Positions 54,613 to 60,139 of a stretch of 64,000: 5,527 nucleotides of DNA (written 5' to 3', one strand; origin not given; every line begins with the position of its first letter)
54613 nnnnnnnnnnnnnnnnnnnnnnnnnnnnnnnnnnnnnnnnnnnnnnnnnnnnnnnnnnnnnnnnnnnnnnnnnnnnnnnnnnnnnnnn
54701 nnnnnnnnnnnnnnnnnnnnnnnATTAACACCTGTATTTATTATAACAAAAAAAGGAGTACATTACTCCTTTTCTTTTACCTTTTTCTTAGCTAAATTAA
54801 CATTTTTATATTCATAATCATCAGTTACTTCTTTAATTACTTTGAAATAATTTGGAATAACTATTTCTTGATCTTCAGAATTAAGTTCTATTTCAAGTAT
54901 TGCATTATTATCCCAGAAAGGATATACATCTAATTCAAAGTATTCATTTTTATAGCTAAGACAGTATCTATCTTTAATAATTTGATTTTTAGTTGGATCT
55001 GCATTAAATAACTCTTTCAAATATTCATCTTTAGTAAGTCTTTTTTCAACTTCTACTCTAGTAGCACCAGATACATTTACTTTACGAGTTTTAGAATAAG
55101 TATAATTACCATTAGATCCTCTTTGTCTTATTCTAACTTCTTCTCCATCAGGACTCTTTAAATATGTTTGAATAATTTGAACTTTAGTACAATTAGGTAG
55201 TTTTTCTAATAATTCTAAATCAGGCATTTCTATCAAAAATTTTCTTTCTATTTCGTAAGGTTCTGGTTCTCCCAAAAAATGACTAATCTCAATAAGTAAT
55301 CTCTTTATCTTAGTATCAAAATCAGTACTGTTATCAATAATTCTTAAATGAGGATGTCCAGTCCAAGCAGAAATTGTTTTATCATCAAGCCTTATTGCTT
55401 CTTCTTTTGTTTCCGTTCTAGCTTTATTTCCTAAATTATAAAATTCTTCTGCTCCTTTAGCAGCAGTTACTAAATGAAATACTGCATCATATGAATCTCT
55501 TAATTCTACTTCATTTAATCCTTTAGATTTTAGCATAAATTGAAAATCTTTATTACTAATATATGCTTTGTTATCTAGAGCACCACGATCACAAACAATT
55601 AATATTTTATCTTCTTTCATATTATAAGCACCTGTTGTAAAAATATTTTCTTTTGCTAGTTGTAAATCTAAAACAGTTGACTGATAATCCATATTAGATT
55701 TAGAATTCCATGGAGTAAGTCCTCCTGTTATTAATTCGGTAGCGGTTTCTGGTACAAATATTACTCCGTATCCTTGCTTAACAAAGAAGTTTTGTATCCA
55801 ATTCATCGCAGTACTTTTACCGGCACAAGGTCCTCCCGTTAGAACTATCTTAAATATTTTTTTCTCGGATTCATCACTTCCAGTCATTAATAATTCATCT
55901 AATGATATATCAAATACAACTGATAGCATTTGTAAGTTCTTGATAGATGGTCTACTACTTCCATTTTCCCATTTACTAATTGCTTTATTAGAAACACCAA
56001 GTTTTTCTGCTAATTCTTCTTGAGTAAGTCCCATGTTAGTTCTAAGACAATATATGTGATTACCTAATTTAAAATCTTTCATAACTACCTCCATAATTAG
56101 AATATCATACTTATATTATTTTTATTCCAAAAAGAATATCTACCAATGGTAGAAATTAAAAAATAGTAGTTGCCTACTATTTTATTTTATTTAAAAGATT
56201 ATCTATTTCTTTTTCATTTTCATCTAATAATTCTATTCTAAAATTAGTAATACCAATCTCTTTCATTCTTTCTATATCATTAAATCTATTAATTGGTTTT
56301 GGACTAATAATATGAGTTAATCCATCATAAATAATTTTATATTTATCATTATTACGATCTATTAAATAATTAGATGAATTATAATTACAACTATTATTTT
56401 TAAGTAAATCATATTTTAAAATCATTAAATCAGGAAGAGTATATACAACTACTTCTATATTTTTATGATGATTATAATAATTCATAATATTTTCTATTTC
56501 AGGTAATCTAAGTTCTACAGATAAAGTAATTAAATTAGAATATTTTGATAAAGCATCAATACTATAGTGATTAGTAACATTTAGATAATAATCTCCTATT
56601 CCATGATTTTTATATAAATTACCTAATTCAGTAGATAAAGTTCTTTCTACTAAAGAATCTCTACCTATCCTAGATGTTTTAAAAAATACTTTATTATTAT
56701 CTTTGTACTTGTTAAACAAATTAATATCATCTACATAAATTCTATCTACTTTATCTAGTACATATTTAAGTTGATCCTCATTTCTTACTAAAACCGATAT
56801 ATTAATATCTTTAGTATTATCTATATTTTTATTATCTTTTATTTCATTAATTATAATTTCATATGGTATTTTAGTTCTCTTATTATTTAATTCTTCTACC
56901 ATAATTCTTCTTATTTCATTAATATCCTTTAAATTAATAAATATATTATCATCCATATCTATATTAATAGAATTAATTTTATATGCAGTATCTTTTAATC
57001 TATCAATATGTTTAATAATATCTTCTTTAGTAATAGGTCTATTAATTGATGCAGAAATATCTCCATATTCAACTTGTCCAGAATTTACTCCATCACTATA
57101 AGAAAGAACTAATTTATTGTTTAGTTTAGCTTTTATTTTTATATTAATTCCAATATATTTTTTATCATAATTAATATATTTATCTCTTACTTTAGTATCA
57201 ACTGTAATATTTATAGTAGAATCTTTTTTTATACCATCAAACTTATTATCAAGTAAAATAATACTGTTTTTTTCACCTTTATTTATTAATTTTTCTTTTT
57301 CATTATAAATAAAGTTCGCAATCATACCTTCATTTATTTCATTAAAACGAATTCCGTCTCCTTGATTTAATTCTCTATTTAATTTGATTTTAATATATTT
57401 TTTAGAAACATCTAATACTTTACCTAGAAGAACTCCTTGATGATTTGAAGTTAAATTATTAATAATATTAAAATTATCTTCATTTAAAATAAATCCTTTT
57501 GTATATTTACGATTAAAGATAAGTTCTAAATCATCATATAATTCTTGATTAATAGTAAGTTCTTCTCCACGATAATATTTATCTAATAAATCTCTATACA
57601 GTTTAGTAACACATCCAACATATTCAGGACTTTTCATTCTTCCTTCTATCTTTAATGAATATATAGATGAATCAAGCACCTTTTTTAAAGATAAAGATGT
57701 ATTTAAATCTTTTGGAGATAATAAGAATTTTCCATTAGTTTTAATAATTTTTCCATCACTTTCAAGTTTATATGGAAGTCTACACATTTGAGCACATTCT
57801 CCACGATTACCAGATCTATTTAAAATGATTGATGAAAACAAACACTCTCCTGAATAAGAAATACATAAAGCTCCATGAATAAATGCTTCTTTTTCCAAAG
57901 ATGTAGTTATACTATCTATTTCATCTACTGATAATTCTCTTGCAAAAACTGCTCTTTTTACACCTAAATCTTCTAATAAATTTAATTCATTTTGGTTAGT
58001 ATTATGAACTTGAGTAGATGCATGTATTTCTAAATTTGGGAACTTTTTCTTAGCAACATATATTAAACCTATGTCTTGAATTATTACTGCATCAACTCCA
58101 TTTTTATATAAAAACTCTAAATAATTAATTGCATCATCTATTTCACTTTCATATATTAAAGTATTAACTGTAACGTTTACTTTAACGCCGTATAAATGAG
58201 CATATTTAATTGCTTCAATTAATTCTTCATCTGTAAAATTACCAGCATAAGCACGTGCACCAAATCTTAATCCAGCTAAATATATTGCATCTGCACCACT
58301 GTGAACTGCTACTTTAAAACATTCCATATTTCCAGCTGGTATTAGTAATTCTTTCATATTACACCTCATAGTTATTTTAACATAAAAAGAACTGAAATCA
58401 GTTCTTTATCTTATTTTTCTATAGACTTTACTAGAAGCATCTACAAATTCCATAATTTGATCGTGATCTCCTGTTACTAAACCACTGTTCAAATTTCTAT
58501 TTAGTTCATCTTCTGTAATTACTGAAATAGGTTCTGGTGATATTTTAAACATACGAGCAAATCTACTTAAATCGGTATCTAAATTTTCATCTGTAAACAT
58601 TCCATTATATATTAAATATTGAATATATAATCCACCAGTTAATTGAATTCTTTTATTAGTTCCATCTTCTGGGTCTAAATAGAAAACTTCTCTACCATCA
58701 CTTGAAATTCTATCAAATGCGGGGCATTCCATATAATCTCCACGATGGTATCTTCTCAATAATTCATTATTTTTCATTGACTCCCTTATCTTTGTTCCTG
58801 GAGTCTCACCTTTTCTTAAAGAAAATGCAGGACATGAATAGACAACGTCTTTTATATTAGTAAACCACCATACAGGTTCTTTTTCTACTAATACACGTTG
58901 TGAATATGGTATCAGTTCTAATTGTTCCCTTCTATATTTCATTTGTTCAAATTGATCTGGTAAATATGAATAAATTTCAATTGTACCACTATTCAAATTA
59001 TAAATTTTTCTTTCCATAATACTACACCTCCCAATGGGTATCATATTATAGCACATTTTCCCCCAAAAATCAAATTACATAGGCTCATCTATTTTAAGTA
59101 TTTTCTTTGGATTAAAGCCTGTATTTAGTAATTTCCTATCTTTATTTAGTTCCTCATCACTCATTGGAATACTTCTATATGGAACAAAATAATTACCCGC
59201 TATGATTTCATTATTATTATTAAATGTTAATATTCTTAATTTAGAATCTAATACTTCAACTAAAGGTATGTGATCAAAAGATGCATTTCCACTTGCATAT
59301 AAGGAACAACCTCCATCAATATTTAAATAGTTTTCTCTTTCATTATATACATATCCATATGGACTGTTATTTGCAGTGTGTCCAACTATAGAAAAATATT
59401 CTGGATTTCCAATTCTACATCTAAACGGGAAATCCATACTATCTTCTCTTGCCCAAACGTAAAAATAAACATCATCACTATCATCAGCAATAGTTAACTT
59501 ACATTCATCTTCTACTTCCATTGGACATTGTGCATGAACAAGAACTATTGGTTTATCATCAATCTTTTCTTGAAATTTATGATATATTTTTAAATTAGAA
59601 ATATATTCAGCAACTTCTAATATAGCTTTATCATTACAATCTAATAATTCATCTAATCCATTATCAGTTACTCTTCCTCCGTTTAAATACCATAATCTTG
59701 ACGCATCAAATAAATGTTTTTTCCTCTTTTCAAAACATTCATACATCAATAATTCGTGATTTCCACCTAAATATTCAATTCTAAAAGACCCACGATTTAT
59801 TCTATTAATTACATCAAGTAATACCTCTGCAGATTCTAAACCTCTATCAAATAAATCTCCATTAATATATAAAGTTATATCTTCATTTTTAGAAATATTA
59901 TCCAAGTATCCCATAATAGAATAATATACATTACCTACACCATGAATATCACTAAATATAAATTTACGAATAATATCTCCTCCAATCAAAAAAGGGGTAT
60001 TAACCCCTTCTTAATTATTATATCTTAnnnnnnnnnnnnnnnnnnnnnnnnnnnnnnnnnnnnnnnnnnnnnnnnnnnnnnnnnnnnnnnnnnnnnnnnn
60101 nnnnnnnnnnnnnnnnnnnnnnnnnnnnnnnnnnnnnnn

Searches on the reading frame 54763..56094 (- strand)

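Call 69: search_protein_families(library=pfam, proteins=[window:54763-56094:-], max_evalue=0.00001)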
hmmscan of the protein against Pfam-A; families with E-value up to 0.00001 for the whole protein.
window:54763-56094:- (443 aa): 4 families
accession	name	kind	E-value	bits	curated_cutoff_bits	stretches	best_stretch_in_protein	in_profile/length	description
PF13521.12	AAA_28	-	7.2e-22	78.8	27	1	82-261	1-163/164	AAA domain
PF01381.28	HTH_3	-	2.4e-18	66.3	23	1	17-68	4-55/55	Helix-turn-helix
PF12844.13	HTH_19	-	1.7e-10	41.1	30.2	1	11-70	1-60/64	Helix-turn-helix domain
PF13560.12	HTH_31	-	1.9e-06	28.5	27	1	17-51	9-44/64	Helix-turn-helix domain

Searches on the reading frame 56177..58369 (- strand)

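Call 69: search_protein_families(library=pfam, proteins=[window:56177-58369:-], max_evalue=0.00001)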
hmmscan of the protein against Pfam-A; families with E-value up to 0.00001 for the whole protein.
window:56177-58369:- (730 aa): 2 families
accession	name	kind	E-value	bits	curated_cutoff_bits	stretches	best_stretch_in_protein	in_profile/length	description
PF01136.24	Peptidase_U32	-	1.3e-81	273.8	22.4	1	78-297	2-230/233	Peptidase family U32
PF12392.13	DUF3656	-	1.5e-17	64.7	22.1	1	390-498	5-108/109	Collagenase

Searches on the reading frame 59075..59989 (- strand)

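Call 69: search_protein_families(library=pfam, proteins=[window:59075-59989:-], max_evalue=0.00001)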
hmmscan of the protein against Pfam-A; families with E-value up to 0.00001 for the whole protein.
window:59075-59989:- (304 aa): 1 family
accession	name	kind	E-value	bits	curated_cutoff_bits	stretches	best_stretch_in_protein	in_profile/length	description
PF00149.33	Metallophos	-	1.6e-09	38.9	21.5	1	11-205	5-188/191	Calcineurin-like phosphoesterase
